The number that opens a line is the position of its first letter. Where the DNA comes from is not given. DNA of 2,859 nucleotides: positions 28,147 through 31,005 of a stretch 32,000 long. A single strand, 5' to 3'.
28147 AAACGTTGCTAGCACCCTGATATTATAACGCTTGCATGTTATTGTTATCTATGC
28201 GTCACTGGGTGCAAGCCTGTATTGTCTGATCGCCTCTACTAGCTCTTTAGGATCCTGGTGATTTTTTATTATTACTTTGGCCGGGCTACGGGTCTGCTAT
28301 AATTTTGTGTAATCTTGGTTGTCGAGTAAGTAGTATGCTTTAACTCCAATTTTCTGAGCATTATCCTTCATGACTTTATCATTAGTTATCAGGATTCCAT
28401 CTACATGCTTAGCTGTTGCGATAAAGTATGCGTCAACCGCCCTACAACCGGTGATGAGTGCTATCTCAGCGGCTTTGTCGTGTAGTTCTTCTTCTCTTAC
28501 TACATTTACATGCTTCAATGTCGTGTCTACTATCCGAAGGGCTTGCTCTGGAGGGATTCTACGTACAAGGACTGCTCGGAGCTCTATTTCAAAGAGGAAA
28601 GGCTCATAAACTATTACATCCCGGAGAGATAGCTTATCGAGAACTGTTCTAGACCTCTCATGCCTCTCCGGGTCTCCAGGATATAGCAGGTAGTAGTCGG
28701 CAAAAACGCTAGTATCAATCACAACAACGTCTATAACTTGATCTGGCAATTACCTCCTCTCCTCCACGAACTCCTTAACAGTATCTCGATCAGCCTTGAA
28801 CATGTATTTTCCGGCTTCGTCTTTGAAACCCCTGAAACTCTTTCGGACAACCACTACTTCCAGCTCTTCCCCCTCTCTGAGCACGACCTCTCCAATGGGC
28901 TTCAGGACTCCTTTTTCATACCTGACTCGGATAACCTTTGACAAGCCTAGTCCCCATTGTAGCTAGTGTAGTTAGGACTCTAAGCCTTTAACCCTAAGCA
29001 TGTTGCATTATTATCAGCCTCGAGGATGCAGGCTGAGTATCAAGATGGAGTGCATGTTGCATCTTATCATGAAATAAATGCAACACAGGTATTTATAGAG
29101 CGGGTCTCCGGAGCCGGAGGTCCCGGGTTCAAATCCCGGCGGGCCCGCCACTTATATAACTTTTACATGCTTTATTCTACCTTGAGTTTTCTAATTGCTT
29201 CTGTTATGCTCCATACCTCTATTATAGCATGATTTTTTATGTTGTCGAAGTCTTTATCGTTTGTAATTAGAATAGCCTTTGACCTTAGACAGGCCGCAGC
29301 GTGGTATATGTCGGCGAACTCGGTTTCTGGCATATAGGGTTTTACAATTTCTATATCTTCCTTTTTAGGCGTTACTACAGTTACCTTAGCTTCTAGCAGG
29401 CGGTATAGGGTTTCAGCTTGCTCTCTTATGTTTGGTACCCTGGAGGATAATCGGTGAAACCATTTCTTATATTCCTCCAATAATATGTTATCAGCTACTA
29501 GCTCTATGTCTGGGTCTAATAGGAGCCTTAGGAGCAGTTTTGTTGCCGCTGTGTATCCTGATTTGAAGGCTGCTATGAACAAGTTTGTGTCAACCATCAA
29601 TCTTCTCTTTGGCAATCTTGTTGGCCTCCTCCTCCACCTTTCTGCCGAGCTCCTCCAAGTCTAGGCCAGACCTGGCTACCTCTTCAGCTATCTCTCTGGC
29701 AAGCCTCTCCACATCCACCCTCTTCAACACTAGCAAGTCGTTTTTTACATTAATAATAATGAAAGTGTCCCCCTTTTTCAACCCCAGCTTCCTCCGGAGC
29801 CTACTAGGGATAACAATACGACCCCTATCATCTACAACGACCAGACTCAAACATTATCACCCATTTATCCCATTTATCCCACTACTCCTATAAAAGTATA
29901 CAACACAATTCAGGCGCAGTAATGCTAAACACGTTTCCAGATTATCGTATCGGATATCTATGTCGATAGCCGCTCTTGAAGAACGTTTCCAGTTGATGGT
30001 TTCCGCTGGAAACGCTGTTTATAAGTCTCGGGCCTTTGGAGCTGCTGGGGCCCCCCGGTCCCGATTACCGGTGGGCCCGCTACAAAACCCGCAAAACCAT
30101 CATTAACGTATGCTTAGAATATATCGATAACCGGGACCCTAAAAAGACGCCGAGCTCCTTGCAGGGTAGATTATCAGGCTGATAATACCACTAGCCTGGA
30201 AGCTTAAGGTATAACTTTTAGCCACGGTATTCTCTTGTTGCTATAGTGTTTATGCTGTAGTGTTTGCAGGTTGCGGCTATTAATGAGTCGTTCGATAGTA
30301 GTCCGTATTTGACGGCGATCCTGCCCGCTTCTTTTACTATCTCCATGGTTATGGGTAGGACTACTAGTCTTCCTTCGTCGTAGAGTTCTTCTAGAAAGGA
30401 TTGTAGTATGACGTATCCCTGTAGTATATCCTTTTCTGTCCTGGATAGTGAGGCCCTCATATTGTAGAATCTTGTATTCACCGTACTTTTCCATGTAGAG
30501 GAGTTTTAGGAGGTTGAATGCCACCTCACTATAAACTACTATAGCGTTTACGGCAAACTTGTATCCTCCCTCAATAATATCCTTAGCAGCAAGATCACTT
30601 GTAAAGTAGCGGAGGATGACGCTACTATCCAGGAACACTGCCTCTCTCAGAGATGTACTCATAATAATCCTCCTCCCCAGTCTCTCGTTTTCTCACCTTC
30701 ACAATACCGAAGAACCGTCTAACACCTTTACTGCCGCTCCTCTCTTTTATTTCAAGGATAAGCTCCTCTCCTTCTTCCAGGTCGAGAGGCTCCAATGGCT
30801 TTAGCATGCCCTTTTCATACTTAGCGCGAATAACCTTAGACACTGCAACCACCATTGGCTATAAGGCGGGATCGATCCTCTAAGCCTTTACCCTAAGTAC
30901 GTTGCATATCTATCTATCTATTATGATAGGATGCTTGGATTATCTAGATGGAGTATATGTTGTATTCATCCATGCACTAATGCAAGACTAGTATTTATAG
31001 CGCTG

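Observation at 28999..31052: Conserved architecture upstream of every tRNA fragment: two direct copies plus one inverted copy of a cassette-specific 8-9 bp motif, then a TTTATA box at fixed distance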

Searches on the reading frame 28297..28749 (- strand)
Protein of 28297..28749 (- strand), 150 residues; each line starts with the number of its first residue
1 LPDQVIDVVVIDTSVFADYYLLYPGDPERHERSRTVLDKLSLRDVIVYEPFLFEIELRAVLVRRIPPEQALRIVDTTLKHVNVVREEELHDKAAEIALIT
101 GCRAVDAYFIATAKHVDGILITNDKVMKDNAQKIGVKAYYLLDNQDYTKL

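Call 29: search_protein_families(library=pfam, proteins=[window:28297-28749:-], max_evalue=0.1)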
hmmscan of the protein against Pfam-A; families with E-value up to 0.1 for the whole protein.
window:28297-28749:- (150 aa): 5 families
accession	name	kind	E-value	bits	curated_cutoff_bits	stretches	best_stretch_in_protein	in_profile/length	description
PF01850.27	PIN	-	2.2e-15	57.8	23.6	1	9-131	1-118/120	PIN domain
PF13470.12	PIN_3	-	0.0017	19.6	27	1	9-124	2-113/115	PIN domain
PF08745.17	PIN_5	-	0.033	14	27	0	110-138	162-190/205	PINc domain ribonuclease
PF10130.15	PIN_2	-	0.039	14.6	22.4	1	54-127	38-115/133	PIN domain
PF14367.12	DUF4411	-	0.069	13.4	23.5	0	75-133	78-131/159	Domain of unknown function (DUF4411)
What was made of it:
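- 28297..28749 (-): Cassette 1 toxin, VapC (PIN domain). Pfam PF01850, 2e-15 (call 29).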

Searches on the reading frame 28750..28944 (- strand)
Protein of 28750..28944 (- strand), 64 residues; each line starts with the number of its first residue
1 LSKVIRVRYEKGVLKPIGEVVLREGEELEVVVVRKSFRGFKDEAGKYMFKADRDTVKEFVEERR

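Call 29: search_protein_families(library=pfam, proteins=[window:28750-28944:-], max_evalue=0.1)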
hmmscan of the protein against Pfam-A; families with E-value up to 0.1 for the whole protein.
window:28750-28944:- (64 aa): 1 family
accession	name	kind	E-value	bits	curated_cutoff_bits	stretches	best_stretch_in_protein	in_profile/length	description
PF01954.22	AF2212-like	-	3.6e-17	63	21.6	1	1-61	1-59/59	AF2212-like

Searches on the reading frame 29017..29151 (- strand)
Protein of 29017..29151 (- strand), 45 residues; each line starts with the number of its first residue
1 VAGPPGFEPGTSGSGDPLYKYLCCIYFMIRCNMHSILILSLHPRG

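Call 29: search_protein_families(library=pfam, proteins=[window:29017-29151:-], max_evalue=0.1)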
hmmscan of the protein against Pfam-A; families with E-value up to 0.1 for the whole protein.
seq(45 aa): 0 families

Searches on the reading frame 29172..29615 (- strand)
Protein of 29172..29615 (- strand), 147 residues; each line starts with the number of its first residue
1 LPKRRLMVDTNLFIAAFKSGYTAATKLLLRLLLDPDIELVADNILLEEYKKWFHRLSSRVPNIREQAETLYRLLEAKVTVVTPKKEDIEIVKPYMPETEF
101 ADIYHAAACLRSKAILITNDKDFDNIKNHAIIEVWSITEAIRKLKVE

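Call 10: find_encoding_contigs(protein=window:29172-29597:-, flank=10000, max_places=6)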
Protein window:29172-29597:- (141 aa): no gene with exactly this product is on record in the collection.

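Call 29: search_protein_families(library=pfam, proteins=[window:29172-29615:-], max_evalue=0.1)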
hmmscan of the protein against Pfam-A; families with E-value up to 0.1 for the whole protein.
window:29172-29615:- (147 aa): 7 families
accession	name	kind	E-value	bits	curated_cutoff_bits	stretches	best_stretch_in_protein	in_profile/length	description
PF01850.27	PIN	-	2.6e-09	38.2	23.6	1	7-127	2-118/120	PIN domain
PF13470.12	PIN_3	-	2e-08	35.5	27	1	5-121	1-114/115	PIN domain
PF10130.15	PIN_2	-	0.00011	22.9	22.4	1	8-123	2-115/133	PIN domain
PF16289.11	PIN_12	-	0.00027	21.8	32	1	6-65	1-65/172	PIN domain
PF14367.12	DUF4411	-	0.02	15.2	23.5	0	38-130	41-132/159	Domain of unknown function (DUF4411)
PF23013.2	IML1_N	-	0.047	14.4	27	1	104-144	8-48/89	IML1 N-terminal double psi beta barrel domain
PF09447.15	Cnl2_NKP2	-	0.095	13.2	27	0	40-77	15-48/65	Cnl2/NKP2 family protein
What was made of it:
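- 29172..29615 (-): Cassette 2 toxin (PIN / PIN_3). Call 29.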

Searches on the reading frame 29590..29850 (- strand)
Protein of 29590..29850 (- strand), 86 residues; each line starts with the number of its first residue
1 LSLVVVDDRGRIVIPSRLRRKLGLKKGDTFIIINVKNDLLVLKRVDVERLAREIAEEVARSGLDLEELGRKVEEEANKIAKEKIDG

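Call 29: search_protein_families(library=pfam, proteins=[window:29590-29850:-], max_evalue=0.1)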
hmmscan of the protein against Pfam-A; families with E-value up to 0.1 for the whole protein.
window:29590-29850:- (86 aa): 4 families
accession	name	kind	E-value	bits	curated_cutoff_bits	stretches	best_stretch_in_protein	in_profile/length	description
PF04014.23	MazE_antitoxin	-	7.2e-09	35.9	24.7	1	4-45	2-43/48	Antidote-toxin recognition MazE, bacterial antitoxin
PF02381.23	MraZ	-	1.7e-06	28.3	23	1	5-57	9-59/72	MraZ protein, putative antitoxin-like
PF14250.11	AbrB-like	-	0.025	15.1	25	1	4-32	33-61/70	AbrB-like transcriptional regulator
PF15937.10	PrlF_antitoxin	-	0.07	13.7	32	1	6-46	4-44/99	prlF antitoxin for toxin YhaV_toxin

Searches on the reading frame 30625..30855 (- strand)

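Call 29: search_protein_families(library=pfam, proteins=[window:30625-30855:-], max_evalue=0.1)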
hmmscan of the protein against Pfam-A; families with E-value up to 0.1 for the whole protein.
window:30625-30855:- (76 aa): 1 family
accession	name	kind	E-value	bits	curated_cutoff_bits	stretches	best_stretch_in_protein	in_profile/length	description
PF01954.22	AF2212-like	-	9.2e-18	64.9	21.6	1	6-68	2-58/59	AF2212-like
